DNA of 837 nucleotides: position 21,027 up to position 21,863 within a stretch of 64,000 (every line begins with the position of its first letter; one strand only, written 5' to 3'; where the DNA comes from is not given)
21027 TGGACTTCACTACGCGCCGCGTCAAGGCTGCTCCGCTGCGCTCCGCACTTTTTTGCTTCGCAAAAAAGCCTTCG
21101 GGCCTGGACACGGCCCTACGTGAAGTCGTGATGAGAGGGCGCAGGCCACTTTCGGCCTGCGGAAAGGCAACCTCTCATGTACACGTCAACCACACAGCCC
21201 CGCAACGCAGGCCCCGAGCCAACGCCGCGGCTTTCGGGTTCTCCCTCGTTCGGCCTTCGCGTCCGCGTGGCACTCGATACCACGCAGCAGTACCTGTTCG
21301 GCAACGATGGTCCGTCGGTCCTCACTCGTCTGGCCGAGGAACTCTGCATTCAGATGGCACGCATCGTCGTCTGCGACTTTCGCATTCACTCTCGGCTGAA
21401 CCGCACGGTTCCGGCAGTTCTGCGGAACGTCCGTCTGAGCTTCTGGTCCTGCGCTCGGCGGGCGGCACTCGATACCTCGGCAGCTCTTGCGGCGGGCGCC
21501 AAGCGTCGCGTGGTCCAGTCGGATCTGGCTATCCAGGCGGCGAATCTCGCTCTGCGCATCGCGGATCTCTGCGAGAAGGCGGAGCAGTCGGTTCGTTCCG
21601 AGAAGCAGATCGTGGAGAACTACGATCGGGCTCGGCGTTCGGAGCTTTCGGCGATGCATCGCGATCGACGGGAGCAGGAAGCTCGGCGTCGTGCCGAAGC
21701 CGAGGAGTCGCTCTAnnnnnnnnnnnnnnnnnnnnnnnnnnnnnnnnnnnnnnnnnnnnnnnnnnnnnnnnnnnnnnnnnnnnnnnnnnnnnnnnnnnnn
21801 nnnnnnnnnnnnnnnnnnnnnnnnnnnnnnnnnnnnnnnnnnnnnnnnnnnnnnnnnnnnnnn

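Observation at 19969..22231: Avd-like four-helix-bundle gene without a reverse transcriptase, coupled to an unknown gene (D), plus unknown gene C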

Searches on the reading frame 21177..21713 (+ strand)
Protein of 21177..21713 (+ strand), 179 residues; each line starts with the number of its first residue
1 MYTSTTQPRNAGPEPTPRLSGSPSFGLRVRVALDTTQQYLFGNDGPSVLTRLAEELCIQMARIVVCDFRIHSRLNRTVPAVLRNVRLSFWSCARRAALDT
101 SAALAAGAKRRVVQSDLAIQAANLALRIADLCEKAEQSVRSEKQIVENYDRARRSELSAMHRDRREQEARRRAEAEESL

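Call 3: search_protein_families(library=pfam, proteins=[window:21177-21713:+], max_evalue=1)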
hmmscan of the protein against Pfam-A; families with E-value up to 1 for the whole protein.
window:21177-21713:+ (179 aa): 0 families

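Call 4: search_protein_families(library=ncbifam, proteins=[window:21177-21713:+], max_evalue=1)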
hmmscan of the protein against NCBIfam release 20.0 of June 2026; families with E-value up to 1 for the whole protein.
window:21177-21713:+ (179 aa): 0 families

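Call 13: find_encoding_contigs(protein=window:21177-21713:+, flank=10000, max_places=6)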
Protein window:21177-21713:+ (179 aa): no gene with exactly this product is on record in the collection.

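Call 14: find_homologous_proteins(query=window:21177-21713:+, max_evalue=0.01)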
Query window:21177-21713:+ (179 aa): 65 proteins with E <= 0.01 among 934 candidates.
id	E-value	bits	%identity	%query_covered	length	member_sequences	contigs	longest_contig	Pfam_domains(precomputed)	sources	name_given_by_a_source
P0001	2.6e-99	348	93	90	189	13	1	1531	-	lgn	-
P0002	2.7e-99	348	94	100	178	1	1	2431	-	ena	-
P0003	1.8e-96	339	90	91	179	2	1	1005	-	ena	-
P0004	2.5e-96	338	91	91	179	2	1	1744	-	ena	-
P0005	1.3e-91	323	89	100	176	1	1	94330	-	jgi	jgi:hypothetical protein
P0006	2.1e-91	322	87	100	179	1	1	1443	-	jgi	jgi:hypothetical protein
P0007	2.8e-89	315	83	91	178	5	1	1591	-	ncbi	-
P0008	8.0e-83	294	78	100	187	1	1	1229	-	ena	-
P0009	8.9e-83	294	79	99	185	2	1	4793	-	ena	-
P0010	3.0e-81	289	76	90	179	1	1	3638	-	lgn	-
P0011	4.4e-81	289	75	91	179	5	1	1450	-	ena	-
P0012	5.6e-81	288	77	90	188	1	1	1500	-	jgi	jgi:hypothetical protein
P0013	1.6e-80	287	81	95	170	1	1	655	-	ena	-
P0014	6.2e-80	285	75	90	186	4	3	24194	-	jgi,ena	-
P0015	2.4e-79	283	75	90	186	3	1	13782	-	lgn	-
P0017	4.5e-79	282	79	95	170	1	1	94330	-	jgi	jgi:hypothetical protein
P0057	6.1e-50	187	59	98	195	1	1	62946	-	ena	-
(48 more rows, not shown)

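Call 15: find_encoding_contigs(protein=P0005, flank=10000, max_places=3)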
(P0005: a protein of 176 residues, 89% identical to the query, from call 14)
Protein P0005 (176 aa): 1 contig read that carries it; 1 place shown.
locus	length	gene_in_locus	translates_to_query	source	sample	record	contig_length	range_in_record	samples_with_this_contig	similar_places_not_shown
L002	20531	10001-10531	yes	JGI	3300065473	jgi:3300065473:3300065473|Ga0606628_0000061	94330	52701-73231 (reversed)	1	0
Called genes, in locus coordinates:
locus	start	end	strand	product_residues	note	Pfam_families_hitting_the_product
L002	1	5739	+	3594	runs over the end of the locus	PF22352:K319L-like_PKD, PF22352:K319L-like_PKD, PF03160:Calx-beta, PF24681:Kelch_KLHDC2_KLHL20_DRC7, PF13415:Beta-prop_FBX42, PF24681:Kelch_KLHDC2_KLHL20_DRC7, PF03160:Calx-beta, PF22352:K319L-like_PKD, +11 more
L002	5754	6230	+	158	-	PF14567:SUKH_5, PF09346:SMI1_KNR4, PF14568:SUKH_6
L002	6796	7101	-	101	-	-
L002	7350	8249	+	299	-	-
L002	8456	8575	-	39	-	-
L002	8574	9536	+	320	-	-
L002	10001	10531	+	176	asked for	-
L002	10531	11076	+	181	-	PF05635:23S_rRNA_IVP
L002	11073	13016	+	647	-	PF05593:RHS_repeat (faint), PF25023:TEN_YD-shell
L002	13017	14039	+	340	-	-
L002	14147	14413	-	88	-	-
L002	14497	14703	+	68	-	-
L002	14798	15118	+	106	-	-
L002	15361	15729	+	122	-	-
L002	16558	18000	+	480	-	PF04471:Mrr_cat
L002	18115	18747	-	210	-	-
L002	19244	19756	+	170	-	-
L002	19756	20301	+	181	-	PF05635:23S_rRNA_IVP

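Call 16: find_encoding_contigs(protein=P0017, flank=10000, max_places=3)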
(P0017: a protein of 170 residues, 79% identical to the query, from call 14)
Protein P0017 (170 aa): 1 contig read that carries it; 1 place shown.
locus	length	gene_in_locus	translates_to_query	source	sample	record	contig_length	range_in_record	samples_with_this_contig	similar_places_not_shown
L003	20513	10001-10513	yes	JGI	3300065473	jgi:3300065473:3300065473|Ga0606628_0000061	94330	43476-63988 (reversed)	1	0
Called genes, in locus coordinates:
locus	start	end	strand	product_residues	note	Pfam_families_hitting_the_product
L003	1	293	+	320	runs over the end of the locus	-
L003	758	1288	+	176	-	-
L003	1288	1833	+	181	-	PF05635:23S_rRNA_IVP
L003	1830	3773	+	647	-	PF05593:RHS_repeat (faint), PF25023:TEN_YD-shell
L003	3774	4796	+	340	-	-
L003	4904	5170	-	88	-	-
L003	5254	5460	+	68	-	-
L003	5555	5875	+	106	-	-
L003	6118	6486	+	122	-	-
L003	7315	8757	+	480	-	PF04471:Mrr_cat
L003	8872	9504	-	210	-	-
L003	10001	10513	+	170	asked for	-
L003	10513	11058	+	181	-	PF05635:23S_rRNA_IVP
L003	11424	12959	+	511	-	PF05593:RHS_repeat (faint), PF25023:TEN_YD-shell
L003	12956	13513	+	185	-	-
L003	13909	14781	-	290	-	PF13683:rve_3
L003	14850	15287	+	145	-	-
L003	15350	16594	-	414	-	PF07995:GSDH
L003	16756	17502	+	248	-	PF00300:His_Phos_1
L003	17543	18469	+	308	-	PF01619:Pro_dh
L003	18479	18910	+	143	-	-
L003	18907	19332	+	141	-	PF01934:HepT-like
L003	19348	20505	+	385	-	PF01494:FAD_binding_3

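Call 17: find_encoding_contigs(protein=P0057, flank=10000, max_places=3)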
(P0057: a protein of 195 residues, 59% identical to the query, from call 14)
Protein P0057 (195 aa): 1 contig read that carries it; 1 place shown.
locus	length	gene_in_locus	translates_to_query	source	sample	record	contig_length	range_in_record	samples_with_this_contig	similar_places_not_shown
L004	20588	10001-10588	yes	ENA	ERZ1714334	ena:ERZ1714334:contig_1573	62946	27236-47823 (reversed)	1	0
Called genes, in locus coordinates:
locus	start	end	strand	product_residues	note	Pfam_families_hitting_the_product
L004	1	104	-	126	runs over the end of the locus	-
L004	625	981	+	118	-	PF00873:ACR_tran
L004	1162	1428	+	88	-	PF00873:ACR_tran (weak)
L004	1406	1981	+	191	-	-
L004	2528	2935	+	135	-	-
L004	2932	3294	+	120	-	-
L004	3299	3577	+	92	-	-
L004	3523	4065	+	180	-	PF01545:Cation_efflux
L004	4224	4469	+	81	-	-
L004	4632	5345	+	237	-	-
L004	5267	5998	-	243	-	-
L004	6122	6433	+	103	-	-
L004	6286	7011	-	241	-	-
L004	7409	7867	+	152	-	-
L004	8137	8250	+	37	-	-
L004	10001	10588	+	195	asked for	-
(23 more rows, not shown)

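Call 20: find_related_loci(query=A2, collection=genome_contigs, flank=10000)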
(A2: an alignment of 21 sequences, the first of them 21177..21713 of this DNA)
Query A2 (179 aa) in genome_contigs; peptide patterns used: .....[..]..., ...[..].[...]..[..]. (x = any residue, [..] = any of these).
18 stretches matched a pattern; 13 encode a relative of the query (tblastn E <= 1e-3); 13 distinct loci.
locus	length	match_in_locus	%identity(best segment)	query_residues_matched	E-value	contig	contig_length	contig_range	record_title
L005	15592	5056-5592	75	1-179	5e-79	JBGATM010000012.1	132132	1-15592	MAG: Vicinamibacteria bacterium isolate MAG_AAO_AS.72 AAOAS-72_NODE_12_length_132132_cov_6.200030, whole genome shotgun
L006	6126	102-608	76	1-170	4e-75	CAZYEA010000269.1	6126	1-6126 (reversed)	MAG TPA_asm: uncultured Acidobacteriota bacterium isolate SRP342105_co1_264 genome assembly, contig: NODE_18279_length_6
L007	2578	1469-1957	75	1-163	4e-73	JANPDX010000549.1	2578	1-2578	MAG: Dehalococcoidia bacterium isolate VAR_78_metabat_322 VAR_78_k141_2248260, whole genome shotgun sequence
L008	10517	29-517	75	1-163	4e-71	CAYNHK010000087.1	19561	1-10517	MAG TPA_asm: uncultured Acidobacteriota bacterium isolate SRP173033_co1_170 genome assembly, contig: NODE_4933_length_19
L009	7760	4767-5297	70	1-163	4e-71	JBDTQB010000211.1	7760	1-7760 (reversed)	MAG: Vicinamibacteria bacterium isolate cluster3_bin.211 NODE_46719_length_7760_cov_12.610513, whole genome shotgun sequ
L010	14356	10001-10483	76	1-161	7e-71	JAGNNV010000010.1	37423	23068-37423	MAG: Vicinamibacteria bacterium isolate Go_SlAct_bin_43 Go_SlAct_3372_length_37423_cov_10.922110, whole genome shotgun s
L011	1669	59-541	73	1-161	1e-71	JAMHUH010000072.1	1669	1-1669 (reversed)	MAG: Nannocystaceae bacterium isolate ST_AS_metabat.41 k201_2140587, whole genome shotgun sequence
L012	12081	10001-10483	72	1-161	1e-67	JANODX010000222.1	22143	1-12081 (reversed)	MAG: Vicinamibacteria bacterium isolate SOY_65_metabat_89 SOY_65_k141_3030656, whole genome shotgun sequence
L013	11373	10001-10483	74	1-161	1e-64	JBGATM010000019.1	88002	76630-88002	MAG: Vicinamibacteria bacterium isolate MAG_AAO_AS.72 AAOAS-72_NODE_19_length_88002_cov_6.170825, whole genome shotgun s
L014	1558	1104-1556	70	1-151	1e-62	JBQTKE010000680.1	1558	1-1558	MAG: Myxococcaceae bacterium isolate SAW187 c_000000214495, whole genome shotgun sequence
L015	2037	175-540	72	40-161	3e-48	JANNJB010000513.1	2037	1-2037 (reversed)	MAG: Vicinamibacteria bacterium isolate SOY_40_metabat_13 SOY_40_k141_1350795, whole genome shotgun sequence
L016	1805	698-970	74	62-152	2e-32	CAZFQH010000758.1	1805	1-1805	MAG TPA_asm: uncultured Acidobacteriota bacterium isolate SRP128246_co1_10 genome assembly, contig: NODE_185190_length_1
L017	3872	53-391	56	45-159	1e-22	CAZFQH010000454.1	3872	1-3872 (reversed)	MAG TPA_asm: uncultured Acidobacteriota bacterium isolate SRP128246_co1_10 genome assembly, contig: NODE_68159_length_38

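Call 24: search_protein_families(library=pfam, proteins=[L005:6230-15028:+, L005:2661-4442:-, L005:1665-2717:+, L006:1295-1738:+, L006:5577-6110:-, L006:4246-4818:-], max_evalue=0.01)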
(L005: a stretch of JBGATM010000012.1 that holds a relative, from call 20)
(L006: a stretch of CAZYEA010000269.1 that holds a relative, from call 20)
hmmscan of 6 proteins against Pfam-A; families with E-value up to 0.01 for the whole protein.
L005:6230-15028:+ (2933 aa): 4 families
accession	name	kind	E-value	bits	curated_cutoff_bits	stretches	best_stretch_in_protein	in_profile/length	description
PF13205.12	Big_5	-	1.3e-07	32.7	23.6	1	1131-1256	2-100/105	Bacterial Ig-like domain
PF09134.16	Invasin_D3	-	8.7e-07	29.8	33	1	1869-1956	3-85/98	Invasin, domain 3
PF02369.22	Big_1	-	6.8e-06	26.5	34.9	1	1873-1957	2-85/93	Bacterial Ig-like domain (group 1)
PF13385.13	Laminin_G_3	-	0.00056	20.5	27.6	1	2211-2350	4-142/151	Concanavalin A-like lectin/glucanases superfamily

L005:2661-4442:- (593 aa): 8 families
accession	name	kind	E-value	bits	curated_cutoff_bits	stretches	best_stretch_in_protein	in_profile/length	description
PF07669.17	Eco57I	-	4.6e-16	59.8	25.3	1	133-229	71-171/171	Eco57I restriction-modification methylase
PF02384.22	N6_Mtase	-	6.3e-11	42.6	20.4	1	16-237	23-226/311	N-6 DNA Methylase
PF12950.13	TaqI_C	-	8.4e-09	36.1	26.5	1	414-533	18-118/118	TaqI-like C-terminal specificity domain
PF13847.12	Methyltransf_31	-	3.3e-08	33.8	27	1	43-109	2-64/145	Methyltransferase domain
PF05175.20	MTS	-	3.9e-05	23.8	23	1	42-127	30-107/170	Methyltransferase small domain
PF13649.12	Methyltransf_25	-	0.0008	20.5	27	1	48-108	1-55/97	Methyltransferase domain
PF08242.18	Methyltransf_12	-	0.0019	19.3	30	1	49-140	1-69/98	Methyltransferase domain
PF13679.12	Methyltransf_32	-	0.0047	17.3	27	1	34-104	15-85/143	Methyltransferase domain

L005:1665-2717:+ (350 aa): 0 families

L006:1295-1738:+ (147 aa): 0 families

L006:5577-6110:- (177 aa): 0 families

L006:4246-4818:- (190 aa): 0 families

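Call 27: search_protein_families(library=padloc, proteins=[window:21177-21713:+], max_evalue=1)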
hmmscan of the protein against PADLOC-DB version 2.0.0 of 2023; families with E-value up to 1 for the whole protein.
window:21177-21713:+ (179 aa): 0 families

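Call 28: search_protein_families(library=phrogs, proteins=[window:21177-21713:+], max_evalue=1)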
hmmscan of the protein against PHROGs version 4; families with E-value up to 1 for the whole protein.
window:21177-21713:+ (179 aa): 3 families
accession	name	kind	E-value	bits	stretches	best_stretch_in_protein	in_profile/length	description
phrog_15566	-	tail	0.067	12.7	1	67-96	370-399/552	tail protein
phrog_37283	-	unknown function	0.54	10.3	1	89-134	284-328/386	-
phrog_21931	-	unknown function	0.64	11.2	0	109-173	9-77/78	-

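Call 29: search_solved_structures(query=A2, max_evalue=10)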
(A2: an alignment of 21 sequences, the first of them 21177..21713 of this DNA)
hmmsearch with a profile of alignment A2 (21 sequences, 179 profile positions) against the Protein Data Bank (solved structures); distinct sequences matched with E-value up to 10: 2.
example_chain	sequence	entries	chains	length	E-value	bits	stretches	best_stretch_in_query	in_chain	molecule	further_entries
4qfe_A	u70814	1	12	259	0.0091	19.1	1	97-166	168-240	Enoyl-CoA hydratase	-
5cwn_A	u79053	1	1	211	2.1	11.4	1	94-139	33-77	Designed helical repeat protein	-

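Call 45: predict_structure(alignment_id=A2)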
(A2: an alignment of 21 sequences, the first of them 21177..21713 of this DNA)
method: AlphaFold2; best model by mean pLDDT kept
length: 179 residues; sequences in the alignment: 21
mean_pLDDT: 82.4   pTM: 0.65
mean pLDDT of the five models: 82.4, 80.6, 60.8, 60.5, 59.6
residues with pLDDT >= 90: 111; 70-90: 21; 50-70: 23; < 50: 24
segments of 3 or more residues with pLDDT < 50: 1-3, 5-25
pLDDT, mean of each block of 10 residues (from residue 1): 45 42 51 64 72 94 93 94 93 97 96 94 98 91 88 92 93 86
secondary structure, 60 per line:
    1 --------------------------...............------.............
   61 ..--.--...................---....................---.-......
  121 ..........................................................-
elements in order: H27-41 H48-62 H68-86 H90-109 H115-178

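Call 49: search_protein_representatives(alignment_id=A2)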
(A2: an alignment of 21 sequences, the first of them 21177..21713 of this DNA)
Query: 21 sequences, 179 profile positions. Proteins with E-value up to 0.001 (for the whole library): 33; up to 1e-10: 18; up to 1e-30: 4. The best 33 are listed.
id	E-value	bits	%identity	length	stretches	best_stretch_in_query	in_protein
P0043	7.3e-91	319.1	-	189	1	1-178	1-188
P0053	5.3e-75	267.5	-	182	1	1-135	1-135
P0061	3.8e-45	170.2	-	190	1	1-96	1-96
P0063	6.9e-34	133.5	-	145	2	43-119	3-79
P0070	3.8e-28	114.8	-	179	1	19-163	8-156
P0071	1.8e-27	112.6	-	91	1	1-71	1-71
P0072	4.0e-27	111.5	-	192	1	20-176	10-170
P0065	1.6e-20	89.9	-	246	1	1-70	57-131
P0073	1.9e-20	89.7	-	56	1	1-56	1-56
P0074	3.3e-20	88.9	-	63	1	117-178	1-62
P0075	2.5e-19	86.1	-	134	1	26-134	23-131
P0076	2.8e-17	79.4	-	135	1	6-134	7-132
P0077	1.3e-15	74.0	-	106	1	49-134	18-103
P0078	5.9e-15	71.8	-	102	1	1-54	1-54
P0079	7.2e-15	71.6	-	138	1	24-134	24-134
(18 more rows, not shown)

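Call 51: fold_search(model_id=the predicted structure, library=pdb)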
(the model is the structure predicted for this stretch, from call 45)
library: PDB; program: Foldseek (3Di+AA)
matches with E <= 10: 182; with E <= 0.001: 0
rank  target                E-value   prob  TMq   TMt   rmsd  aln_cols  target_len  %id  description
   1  2gsc_A                2.3e-01  0.98  0.40  0.59   4.1       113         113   16  Crystal Structure of the Conserved Hypothetical Cytosolic Protein Xcc0516 from Xanthomonas campestris (released 2006-10-03)
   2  2rld_E                4.2e-01  0.90  0.35  0.56   6.0       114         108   11  CRYSTAL STRUCTURE OF A PROTEIN WITH UNKNOWN FUNCTION FROM S23 RIBOSOMAL PROTEIN FAMILY (BT_0352) FROM BACTEROIDES THET (released 2007-10-30)
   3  1x8z_A                5.3e-01  0.41  0.26  0.30  13.5       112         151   14  Crystal structure of a pectin methylesterase inhibitor from Arabidopsis thaliana (released 2004-12-28)
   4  2gsc_D                6.6e-01  0.94  0.40  0.60   3.4       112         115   15  Crystal Structure of the Conserved Hypothetical Cytosolic Protein Xcc0516 from Xanthomonas campestris (released 2006-10-03)
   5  1x8z_B                6.9e-01  0.23  0.28  0.33   8.7       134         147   16  Crystal structure of a pectin methylesterase inhibitor from Arabidopsis thaliana (released 2004-12-28)
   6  7nsn_A                7.3e-01  0.92  0.39  0.06   3.7        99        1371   14  Multi-domain GH92 alpha-1,2-mannosidase from Neobacillus novalis: mannoimidazole complex (released 2022-09-21)
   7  2gsc_C                8.2e-01  0.89  0.40  0.61   3.8       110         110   16  Crystal Structure of the Conserved Hypothetical Cytosolic Protein Xcc0516 from Xanthomonas campestris (released 2006-10-03)
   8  8s2p_BBB              9.1e-01  0.09  0.17  0.17  22.1       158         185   14  Crystal structure of Borrelia burgdorferi paralogous family 12 outer surface protein BBH37 (space group p21) (released 2025-03-05)
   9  8s2p_AAA              1.0e+00  0.10  0.20  0.19  19.7       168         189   14  Crystal structure of Borrelia burgdorferi paralogous family 12 outer surface protein BBH37 (space group p21) (released 2025-03-05)
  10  2gsc_B                1.1e+00  0.90  0.41  0.60   3.2       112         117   16  Crystal Structure of the Conserved Hypothetical Cytosolic Protein Xcc0516 from Xanthomonas campestris (released 2006-10-03)
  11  1x90_A                1.1e+00  0.35  0.29  0.34  13.9       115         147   10  Crystal structure of mutant form B of a pectin methylesterase inhibitor from Arabidopsis (released 2004-12-28)
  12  9eom                  1.1e+00  0.18  0.27  0.24  18.7       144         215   12  250A Vipp1 dL10Ala helical tubes in the presence of EPL (released 2024-10-16)
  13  5fig_B                1.3e+00  0.28  0.28  0.43   7.9       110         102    8  APO-CSP3 (COPPER STORAGE PROTEIN 3) FROM BACILLUS SUBTILIS (released 2016-10-12)
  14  1x8z_C                1.4e+00  0.14  0.27  0.30   7.7       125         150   14  Crystal structure of a pectin methylesterase inhibitor from Arabidopsis thaliana (released 2004-12-28)
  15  7nsn_B                1.6e+00  0.77  0.39  0.06   3.7        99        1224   14  Multi-domain GH92 alpha-1,2-mannosidase from Neobacillus novalis: mannoimidazole complex (released 2022-09-21)
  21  2gsc_E                2.1e+00  0.47  0.37  0.55   5.4       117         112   12  Crystal Structure of the Conserved Hypothetical Cytosolic Protein Xcc0516 from Xanthomonas campestris (released 2006-10-03)
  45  2rld_D                4.0e+00  0.25  0.34  0.55   6.1       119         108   11  CRYSTAL STRUCTURE OF A PROTEIN WITH UNKNOWN FUNCTION FROM S23 RIBOSOMAL PROTEIN FAMILY (BT_0352) FROM BACTEROIDES THET (released 2007-10-30)
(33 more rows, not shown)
